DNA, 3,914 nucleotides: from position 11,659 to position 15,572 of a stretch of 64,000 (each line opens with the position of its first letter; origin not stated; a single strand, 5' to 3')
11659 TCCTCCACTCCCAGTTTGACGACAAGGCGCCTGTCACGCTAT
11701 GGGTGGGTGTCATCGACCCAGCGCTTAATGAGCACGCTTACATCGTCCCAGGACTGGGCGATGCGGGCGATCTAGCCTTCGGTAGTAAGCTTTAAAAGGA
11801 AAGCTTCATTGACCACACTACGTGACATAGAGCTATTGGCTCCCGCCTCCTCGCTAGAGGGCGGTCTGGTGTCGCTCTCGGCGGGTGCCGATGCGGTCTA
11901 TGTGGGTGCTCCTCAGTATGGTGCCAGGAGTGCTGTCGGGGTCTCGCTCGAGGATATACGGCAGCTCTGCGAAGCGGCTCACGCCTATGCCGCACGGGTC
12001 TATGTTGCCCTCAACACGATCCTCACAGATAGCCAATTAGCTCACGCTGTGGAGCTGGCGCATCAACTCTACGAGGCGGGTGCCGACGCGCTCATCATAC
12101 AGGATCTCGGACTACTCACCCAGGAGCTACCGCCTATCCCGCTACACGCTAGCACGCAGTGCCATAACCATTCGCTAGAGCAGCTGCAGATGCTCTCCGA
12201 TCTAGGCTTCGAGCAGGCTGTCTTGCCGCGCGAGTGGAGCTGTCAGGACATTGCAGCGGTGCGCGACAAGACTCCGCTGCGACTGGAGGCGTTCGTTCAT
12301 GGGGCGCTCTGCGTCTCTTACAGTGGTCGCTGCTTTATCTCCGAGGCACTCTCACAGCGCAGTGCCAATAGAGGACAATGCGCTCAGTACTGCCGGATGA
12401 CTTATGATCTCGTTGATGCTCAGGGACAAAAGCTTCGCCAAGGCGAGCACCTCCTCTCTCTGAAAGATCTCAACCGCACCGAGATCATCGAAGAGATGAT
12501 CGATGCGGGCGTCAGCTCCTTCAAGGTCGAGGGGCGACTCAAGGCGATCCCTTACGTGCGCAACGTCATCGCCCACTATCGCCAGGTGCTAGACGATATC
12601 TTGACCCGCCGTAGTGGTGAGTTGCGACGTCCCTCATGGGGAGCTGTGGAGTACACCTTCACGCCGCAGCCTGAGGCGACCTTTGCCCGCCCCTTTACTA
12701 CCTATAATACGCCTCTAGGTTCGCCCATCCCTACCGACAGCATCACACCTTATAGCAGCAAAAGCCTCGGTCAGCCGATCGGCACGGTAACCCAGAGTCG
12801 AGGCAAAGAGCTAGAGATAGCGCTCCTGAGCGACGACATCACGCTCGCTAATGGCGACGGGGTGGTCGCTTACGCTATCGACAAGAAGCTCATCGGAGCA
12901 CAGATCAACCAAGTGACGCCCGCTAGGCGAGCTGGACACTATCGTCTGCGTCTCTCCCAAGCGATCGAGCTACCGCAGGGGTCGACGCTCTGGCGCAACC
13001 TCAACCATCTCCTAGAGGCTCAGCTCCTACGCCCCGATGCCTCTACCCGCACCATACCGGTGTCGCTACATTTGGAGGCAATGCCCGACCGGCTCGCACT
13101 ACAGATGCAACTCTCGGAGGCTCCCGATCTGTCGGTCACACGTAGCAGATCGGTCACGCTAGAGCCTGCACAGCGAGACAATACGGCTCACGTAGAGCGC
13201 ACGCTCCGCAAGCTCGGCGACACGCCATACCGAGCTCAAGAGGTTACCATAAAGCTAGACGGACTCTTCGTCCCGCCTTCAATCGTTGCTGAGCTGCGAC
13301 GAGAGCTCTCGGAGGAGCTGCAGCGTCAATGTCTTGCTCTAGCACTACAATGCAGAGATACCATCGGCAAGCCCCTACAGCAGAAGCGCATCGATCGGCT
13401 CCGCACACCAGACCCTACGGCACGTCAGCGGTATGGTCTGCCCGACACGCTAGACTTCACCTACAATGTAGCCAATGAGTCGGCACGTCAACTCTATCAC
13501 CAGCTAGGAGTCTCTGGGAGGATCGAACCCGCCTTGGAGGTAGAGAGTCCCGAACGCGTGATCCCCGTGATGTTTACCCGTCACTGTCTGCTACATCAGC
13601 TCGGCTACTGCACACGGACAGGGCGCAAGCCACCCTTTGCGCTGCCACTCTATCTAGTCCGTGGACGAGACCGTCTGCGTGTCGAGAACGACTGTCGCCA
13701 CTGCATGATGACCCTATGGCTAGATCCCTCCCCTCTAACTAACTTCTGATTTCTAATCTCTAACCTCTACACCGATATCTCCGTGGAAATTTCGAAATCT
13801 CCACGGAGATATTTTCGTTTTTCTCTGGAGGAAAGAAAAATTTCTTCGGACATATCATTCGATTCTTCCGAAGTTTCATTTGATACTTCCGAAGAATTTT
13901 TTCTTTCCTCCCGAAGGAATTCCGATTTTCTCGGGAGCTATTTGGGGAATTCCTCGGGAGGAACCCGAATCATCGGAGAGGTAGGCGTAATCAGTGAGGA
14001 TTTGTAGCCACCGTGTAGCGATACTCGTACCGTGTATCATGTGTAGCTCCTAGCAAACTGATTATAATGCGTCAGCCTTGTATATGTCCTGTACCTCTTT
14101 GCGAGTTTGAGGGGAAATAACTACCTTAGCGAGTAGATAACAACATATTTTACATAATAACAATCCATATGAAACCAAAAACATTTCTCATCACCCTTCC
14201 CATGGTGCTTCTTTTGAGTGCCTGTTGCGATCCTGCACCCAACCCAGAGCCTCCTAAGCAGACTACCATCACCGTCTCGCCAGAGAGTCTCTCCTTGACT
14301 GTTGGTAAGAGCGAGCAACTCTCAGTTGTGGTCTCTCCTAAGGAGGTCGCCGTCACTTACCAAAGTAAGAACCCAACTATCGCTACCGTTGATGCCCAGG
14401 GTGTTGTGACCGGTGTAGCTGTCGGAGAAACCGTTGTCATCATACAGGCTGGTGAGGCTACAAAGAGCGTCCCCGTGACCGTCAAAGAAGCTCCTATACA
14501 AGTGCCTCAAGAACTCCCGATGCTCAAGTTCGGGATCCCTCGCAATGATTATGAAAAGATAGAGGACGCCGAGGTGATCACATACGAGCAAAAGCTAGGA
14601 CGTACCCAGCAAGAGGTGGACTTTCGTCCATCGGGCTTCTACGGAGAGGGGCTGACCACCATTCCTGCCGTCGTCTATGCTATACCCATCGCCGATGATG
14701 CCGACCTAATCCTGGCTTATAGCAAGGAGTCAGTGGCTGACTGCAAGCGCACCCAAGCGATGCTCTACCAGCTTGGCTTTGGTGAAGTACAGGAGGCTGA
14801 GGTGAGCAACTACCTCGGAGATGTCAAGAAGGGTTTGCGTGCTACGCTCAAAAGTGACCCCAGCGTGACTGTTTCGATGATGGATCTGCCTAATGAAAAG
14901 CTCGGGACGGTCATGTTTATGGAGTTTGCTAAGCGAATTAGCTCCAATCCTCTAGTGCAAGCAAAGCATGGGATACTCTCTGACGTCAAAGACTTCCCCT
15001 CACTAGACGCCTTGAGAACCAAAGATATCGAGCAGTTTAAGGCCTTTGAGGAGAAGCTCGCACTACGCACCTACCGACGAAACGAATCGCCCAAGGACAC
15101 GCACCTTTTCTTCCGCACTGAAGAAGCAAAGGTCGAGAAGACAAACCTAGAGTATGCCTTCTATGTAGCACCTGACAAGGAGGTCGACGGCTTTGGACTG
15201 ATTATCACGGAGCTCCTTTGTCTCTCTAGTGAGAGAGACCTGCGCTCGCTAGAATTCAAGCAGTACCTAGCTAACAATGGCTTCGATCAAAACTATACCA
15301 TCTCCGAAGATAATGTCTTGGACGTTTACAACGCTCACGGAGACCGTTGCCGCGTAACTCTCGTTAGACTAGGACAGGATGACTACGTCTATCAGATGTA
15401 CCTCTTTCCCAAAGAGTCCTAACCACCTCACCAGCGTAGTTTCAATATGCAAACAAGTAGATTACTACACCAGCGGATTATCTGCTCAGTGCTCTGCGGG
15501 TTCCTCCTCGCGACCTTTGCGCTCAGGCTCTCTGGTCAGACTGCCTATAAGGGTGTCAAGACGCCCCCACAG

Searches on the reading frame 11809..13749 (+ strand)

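Call 71: search_protein_families(library=pfam, proteins=[window:11809-13749:+], max_evalue=0.001)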
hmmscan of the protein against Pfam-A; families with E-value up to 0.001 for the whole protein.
window:11809-13749:+ (646 aa): 2 families
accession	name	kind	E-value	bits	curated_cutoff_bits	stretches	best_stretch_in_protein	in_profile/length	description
PF01136.24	Peptidase_U32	-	5.2e-67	226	22.4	1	80-296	4-222/233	Peptidase family U32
PF12392.13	DUF3656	-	7.5e-18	65.7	22.1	1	394-508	1-108/109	Collagenase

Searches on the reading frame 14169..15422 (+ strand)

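Call 71: search_protein_families(library=pfam, proteins=[window:14169-15422:+], max_evalue=0.001)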
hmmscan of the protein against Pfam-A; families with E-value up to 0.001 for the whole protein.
window:14169-15422:+ (417 aa): 2 families
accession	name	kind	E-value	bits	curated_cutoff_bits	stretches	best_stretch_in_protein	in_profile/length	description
PF02368.24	Big_2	-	5.7e-12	45.9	22.8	1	32-105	3-79/79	Bacterial Ig-like domain (group 2)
PF22359.2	Big-like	-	2.3e-06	28.2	27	1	61-106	2-47/48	Bacterial Ig-like domain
